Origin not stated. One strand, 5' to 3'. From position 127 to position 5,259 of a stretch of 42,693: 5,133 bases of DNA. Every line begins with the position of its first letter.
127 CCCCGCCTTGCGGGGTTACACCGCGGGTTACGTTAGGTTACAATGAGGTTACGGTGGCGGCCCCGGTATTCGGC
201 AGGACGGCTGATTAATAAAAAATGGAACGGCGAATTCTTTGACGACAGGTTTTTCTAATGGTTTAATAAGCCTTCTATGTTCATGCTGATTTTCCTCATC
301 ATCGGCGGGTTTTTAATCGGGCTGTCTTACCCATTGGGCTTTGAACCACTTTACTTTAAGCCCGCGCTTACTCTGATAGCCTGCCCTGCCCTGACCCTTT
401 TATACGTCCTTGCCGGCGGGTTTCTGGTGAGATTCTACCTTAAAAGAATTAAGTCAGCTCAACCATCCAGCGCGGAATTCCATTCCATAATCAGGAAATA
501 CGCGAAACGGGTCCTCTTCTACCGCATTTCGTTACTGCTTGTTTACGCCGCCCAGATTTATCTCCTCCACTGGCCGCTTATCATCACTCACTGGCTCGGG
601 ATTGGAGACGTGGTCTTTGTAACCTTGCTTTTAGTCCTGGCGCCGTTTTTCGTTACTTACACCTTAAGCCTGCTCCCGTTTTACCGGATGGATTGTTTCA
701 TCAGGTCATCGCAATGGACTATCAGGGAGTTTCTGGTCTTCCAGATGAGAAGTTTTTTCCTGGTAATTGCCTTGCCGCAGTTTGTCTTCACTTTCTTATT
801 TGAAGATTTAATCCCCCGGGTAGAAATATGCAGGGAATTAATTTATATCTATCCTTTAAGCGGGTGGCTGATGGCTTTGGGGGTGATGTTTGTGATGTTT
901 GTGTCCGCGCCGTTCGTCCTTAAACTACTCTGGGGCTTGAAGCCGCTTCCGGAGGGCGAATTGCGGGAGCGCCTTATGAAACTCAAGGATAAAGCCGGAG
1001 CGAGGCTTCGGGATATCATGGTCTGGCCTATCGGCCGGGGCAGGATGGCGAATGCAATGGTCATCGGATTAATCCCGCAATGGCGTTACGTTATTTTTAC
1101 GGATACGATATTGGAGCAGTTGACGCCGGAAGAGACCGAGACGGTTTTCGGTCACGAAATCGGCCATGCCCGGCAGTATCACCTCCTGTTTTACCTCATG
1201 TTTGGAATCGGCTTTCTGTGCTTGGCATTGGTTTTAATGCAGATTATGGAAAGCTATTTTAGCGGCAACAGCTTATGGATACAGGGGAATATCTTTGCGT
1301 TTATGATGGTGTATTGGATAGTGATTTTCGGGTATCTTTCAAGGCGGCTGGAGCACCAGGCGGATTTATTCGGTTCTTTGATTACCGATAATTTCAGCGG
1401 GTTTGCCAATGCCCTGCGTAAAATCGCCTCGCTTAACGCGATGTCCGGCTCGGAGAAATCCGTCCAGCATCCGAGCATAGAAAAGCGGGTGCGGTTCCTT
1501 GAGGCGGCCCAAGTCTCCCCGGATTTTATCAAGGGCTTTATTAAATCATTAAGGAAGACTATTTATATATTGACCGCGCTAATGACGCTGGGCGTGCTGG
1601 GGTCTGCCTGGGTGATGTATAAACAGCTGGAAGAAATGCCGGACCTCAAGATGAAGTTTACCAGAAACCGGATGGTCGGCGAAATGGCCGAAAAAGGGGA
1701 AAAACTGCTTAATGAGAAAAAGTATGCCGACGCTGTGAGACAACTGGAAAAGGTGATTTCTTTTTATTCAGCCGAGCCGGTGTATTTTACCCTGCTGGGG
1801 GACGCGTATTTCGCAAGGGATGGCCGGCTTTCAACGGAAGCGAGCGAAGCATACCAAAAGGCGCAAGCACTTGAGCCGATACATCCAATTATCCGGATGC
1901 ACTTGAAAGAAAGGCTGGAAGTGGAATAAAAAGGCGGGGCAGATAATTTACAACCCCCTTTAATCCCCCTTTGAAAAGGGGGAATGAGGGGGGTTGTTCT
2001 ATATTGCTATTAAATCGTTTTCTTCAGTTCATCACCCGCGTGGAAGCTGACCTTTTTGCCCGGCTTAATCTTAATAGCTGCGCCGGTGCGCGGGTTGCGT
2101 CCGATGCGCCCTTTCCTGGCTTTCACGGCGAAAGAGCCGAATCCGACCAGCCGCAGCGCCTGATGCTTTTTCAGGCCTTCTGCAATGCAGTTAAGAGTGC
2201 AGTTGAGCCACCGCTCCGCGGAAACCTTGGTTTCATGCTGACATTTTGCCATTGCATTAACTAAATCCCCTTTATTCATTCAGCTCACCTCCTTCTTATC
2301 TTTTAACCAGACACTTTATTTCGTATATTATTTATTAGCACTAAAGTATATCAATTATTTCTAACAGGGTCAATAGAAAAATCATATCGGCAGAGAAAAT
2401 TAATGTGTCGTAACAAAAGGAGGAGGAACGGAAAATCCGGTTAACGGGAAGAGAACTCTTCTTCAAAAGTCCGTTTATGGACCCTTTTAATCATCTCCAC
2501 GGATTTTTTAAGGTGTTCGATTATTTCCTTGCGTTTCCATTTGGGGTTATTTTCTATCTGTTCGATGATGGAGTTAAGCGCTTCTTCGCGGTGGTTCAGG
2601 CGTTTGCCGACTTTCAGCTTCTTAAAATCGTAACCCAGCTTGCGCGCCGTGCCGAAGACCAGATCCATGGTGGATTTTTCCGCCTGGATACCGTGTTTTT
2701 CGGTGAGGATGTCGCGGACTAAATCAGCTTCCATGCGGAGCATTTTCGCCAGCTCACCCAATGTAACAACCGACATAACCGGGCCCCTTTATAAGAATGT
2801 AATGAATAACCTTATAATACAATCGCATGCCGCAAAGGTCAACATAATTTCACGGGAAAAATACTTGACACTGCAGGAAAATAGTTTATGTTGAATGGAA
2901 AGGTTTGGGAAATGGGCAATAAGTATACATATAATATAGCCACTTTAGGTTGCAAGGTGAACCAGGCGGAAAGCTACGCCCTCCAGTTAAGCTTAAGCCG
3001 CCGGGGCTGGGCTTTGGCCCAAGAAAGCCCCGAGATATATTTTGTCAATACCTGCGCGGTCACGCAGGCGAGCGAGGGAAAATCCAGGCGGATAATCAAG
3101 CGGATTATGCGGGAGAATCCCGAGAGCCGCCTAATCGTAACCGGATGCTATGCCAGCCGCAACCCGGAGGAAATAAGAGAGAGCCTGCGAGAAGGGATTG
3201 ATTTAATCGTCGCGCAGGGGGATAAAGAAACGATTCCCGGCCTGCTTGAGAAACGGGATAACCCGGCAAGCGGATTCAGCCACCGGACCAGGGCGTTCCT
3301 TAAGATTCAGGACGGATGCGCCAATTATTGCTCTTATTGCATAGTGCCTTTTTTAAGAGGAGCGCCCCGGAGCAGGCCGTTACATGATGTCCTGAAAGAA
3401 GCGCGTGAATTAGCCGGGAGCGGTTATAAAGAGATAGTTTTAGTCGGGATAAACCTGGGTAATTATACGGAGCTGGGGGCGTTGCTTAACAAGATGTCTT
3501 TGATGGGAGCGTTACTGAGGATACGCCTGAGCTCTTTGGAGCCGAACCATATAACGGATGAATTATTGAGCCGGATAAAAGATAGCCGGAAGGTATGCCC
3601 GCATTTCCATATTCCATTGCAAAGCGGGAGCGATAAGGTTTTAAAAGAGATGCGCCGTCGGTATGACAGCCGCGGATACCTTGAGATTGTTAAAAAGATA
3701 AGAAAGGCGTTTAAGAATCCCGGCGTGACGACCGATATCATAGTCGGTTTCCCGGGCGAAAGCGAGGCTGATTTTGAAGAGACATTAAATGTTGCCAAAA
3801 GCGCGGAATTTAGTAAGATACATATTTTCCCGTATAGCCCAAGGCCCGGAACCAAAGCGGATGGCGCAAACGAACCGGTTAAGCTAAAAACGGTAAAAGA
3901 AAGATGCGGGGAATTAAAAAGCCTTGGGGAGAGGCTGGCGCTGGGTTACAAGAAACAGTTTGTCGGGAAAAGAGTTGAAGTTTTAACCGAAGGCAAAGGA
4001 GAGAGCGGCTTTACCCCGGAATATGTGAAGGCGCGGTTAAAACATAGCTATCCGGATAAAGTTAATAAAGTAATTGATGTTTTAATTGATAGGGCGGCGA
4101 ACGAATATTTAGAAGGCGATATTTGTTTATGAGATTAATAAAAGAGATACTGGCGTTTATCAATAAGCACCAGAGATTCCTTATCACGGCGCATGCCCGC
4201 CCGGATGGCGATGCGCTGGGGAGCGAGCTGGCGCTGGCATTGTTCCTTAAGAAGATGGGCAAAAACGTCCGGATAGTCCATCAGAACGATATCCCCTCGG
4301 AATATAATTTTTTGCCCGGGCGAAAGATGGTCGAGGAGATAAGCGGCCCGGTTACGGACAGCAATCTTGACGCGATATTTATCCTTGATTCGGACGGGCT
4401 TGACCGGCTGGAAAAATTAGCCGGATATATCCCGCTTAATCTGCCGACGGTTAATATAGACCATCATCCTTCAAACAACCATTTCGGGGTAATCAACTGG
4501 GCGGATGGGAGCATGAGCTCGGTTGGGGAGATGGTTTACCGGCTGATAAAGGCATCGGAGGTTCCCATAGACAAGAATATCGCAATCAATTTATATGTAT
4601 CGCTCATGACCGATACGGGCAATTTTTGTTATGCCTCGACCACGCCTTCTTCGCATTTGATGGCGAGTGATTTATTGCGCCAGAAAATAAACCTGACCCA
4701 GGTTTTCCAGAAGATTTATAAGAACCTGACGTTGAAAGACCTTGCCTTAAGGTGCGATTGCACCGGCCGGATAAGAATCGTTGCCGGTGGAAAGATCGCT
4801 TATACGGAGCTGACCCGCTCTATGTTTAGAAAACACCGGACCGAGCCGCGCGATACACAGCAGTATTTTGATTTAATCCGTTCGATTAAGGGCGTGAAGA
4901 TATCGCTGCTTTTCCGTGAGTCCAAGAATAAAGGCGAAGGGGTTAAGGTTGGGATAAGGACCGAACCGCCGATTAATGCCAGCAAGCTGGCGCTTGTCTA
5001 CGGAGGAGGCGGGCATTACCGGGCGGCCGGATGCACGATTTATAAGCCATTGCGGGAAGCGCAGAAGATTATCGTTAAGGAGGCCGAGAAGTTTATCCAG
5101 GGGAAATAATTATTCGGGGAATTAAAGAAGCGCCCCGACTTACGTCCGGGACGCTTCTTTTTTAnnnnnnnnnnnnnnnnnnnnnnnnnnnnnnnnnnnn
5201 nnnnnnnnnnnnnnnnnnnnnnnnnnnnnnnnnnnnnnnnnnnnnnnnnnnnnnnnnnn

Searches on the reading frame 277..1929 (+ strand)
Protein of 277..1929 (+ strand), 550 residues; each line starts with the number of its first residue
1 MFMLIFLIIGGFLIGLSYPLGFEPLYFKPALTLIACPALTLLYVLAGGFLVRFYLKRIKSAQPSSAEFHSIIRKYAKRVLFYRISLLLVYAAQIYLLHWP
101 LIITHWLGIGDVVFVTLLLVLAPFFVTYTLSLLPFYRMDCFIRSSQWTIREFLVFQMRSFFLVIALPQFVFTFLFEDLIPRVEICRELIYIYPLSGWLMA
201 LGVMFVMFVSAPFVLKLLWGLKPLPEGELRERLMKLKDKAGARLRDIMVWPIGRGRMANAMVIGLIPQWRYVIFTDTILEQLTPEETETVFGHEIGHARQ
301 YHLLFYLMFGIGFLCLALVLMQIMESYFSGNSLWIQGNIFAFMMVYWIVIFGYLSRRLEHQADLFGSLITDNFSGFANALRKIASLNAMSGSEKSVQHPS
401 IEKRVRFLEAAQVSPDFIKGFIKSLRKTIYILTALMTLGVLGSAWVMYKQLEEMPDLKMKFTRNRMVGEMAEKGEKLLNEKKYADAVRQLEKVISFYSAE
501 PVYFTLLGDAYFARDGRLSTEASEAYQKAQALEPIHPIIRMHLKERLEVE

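Call 7: search_protein_families(library=pfam, proteins=[window:277-1929:+], max_evalue=0.001)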
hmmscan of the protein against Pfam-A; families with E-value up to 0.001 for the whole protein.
window:277-1929:+ (550 aa): 1 family
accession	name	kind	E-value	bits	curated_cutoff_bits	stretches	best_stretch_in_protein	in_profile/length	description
PF01435.24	Peptidase_M48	-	2.4e-21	76.9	20.3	1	224-410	2-184/186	Peptidase family M48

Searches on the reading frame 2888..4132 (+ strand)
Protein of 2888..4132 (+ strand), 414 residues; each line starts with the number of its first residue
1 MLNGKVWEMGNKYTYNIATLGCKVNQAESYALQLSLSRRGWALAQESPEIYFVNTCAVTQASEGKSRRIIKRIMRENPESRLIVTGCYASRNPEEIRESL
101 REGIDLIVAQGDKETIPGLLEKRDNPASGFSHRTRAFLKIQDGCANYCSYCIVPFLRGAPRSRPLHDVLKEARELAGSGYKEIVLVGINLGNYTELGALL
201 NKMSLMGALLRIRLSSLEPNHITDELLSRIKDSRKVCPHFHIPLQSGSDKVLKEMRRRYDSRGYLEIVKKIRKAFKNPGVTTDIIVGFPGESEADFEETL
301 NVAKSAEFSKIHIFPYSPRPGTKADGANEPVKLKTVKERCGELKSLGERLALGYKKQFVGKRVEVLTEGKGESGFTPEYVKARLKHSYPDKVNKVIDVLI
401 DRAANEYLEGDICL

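Call 7: search_protein_families(library=pfam, proteins=[window:2888-4132:+], max_evalue=0.001)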
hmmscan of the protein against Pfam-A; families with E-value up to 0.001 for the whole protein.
window:2888-4132:+ (414 aa): 2 families
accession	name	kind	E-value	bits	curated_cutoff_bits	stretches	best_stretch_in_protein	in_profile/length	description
PF04055.27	Radical_SAM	-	1e-29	104.3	29.5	1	139-301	2-164/166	Radical SAM superfamily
PF00919.26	UPF0004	-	3.4e-20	72.3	27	1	15-101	2-91/98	Uncharacterized protein family UPF0004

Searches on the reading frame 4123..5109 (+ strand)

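Call 7: search_protein_families(library=pfam, proteins=[window:4123-5109:+], max_evalue=0.001)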
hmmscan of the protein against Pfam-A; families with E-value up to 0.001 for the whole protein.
window:4123-5109:+ (328 aa): 2 families
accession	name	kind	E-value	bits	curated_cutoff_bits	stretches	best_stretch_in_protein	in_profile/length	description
PF01368.27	DHH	-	8.7e-14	52.3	28.1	1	19-158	2-122/125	DHH family, N-terminal domain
PF02272.25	DHHA1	-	5e-12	46.6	25.9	1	224-326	3-101/102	DHHA1 domain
